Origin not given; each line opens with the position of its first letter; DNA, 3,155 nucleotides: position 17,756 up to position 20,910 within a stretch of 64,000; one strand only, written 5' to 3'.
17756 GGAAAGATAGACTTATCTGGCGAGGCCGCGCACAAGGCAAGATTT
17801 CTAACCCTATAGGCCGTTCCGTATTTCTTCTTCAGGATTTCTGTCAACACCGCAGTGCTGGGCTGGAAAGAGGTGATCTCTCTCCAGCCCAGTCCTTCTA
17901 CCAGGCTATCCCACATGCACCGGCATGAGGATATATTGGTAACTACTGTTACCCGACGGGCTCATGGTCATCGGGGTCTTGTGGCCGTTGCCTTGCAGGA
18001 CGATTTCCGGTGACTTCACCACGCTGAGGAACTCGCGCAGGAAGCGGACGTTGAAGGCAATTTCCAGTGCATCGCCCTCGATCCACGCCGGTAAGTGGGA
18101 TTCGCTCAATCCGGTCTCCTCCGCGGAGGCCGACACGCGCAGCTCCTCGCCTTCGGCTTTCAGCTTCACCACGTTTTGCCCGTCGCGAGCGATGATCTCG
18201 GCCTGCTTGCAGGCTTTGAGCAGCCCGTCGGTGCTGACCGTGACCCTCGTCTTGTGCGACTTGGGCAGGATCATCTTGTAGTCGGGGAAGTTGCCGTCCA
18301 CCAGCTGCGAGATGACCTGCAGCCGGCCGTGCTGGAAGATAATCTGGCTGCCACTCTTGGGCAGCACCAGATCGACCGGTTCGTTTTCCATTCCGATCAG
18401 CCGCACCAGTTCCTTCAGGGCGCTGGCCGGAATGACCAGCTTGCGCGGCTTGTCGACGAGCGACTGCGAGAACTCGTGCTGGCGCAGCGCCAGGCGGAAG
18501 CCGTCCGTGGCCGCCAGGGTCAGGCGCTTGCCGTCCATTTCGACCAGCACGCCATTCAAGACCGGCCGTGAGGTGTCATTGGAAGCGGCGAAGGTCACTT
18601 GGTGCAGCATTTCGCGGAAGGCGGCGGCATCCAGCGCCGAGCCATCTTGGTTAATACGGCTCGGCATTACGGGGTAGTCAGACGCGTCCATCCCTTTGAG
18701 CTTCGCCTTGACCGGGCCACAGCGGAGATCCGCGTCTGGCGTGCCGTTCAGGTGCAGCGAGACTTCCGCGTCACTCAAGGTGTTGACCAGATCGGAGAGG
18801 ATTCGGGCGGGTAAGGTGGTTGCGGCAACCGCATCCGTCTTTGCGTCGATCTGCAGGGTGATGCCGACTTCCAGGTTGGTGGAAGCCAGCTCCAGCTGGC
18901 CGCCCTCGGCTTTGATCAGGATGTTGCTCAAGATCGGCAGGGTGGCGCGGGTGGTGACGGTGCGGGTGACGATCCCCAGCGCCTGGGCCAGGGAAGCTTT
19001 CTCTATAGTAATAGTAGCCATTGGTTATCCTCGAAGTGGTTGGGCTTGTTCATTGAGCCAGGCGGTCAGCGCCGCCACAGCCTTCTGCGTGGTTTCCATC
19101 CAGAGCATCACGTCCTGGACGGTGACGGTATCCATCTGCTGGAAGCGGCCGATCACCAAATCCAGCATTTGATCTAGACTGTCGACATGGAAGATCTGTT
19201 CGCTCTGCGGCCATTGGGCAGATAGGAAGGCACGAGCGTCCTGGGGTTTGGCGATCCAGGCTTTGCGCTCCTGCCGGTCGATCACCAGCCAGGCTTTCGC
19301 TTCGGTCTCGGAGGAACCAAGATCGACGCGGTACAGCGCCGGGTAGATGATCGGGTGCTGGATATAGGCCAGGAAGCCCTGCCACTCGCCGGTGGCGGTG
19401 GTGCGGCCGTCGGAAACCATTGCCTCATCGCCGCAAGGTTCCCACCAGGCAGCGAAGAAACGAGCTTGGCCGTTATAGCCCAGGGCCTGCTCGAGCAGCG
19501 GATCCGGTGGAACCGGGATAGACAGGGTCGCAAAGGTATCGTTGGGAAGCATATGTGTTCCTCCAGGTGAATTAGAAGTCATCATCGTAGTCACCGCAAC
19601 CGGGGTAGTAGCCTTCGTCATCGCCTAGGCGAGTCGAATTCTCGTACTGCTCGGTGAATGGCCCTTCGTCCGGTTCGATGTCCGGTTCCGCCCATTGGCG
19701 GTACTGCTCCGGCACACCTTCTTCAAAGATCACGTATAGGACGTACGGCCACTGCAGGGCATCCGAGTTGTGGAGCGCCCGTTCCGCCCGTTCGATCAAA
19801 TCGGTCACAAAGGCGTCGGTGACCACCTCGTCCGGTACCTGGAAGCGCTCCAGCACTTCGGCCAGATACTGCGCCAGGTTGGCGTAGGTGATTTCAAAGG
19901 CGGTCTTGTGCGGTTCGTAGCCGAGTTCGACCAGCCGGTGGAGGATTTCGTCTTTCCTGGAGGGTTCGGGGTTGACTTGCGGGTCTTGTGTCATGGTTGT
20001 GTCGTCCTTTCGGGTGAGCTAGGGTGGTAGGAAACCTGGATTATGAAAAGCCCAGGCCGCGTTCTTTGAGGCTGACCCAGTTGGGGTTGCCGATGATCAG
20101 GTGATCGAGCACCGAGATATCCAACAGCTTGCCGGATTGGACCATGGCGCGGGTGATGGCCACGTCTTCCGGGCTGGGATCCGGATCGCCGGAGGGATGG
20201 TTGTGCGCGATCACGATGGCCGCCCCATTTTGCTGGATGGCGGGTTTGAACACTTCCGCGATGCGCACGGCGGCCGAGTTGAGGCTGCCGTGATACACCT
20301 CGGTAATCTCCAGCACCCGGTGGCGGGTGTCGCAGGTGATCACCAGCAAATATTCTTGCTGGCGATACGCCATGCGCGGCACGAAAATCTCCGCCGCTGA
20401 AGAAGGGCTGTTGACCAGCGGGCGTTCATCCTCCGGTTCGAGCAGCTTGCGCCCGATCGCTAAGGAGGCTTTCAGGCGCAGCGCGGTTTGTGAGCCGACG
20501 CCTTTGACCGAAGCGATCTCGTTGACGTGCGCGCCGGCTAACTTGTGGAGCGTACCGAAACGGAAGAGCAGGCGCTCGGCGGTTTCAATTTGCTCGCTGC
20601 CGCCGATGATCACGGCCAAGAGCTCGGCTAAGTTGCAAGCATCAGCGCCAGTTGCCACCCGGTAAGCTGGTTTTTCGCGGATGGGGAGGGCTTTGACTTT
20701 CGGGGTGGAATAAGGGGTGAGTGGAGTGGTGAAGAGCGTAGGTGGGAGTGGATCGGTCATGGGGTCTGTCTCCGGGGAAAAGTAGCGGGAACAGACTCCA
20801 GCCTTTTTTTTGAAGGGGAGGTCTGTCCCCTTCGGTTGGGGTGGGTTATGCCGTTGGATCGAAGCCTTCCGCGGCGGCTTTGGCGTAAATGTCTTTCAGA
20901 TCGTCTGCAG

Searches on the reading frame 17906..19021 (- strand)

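Call 49: search_protein_families(library=pfam, proteins=[window:17906-19021:-], max_evalue=0.001)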
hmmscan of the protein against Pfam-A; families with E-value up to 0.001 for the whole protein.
window:17906-19021:- (371 aa): 3 families
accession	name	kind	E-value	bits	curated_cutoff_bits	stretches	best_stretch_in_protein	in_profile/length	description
PF00712.24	DNA_pol3_beta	-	1.5e-31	109.5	24.4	2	4-120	3-120/120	DNA polymerase III beta subunit, N-terminal domain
PF02767.21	DNA_pol3_beta_2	-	7.9e-31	107.2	27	1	130-247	2-116/116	DNA polymerase III beta subunit, central domain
PF02768.20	DNA_pol3_beta_3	-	2e-23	82.9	27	1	250-368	2-120/121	DNA polymerase III beta subunit, C-terminal domain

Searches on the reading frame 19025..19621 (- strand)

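Call 101: search_protein_families(library=pfam, proteins=[window:19025-19621:-], max_evalue=0.1)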
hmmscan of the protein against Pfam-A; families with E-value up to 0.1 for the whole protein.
window:19025-19621:- (198 aa): 1 family
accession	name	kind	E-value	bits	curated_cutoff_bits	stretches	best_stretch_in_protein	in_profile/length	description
PF06169.17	DUF982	-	0.029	14.8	22.2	1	117-154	10-47/73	Protein of unknown function (DUF982)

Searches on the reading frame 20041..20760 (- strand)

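Call 101: search_protein_families(library=pfam, proteins=[window:20041-20760:-], max_evalue=0.1)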
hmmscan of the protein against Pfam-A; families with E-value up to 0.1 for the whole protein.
window:20041-20760:- (239 aa): 5 families
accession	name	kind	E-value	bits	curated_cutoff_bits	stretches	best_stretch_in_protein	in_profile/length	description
PF04002.20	RadC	-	4.8e-39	133.5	22.1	1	117-236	2-121/121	RadC-like JAB domain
PF20582.4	UPF0758_N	-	1.2e-07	32.2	27.1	1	23-93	2-76/77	UPF0758 N-terminal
PF12826.13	HHH_2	-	0.00016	22.2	27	1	59-95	14-50/64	Helix-hairpin-helix motif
PF14520.12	HHH_5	-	0.00023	22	27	1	60-100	14-55/57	Helix-hairpin-helix domain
PF14464.11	Prok-JAB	-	0.00031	21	25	1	142-218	25-95/114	Prokaryotic homologs of the JAB domain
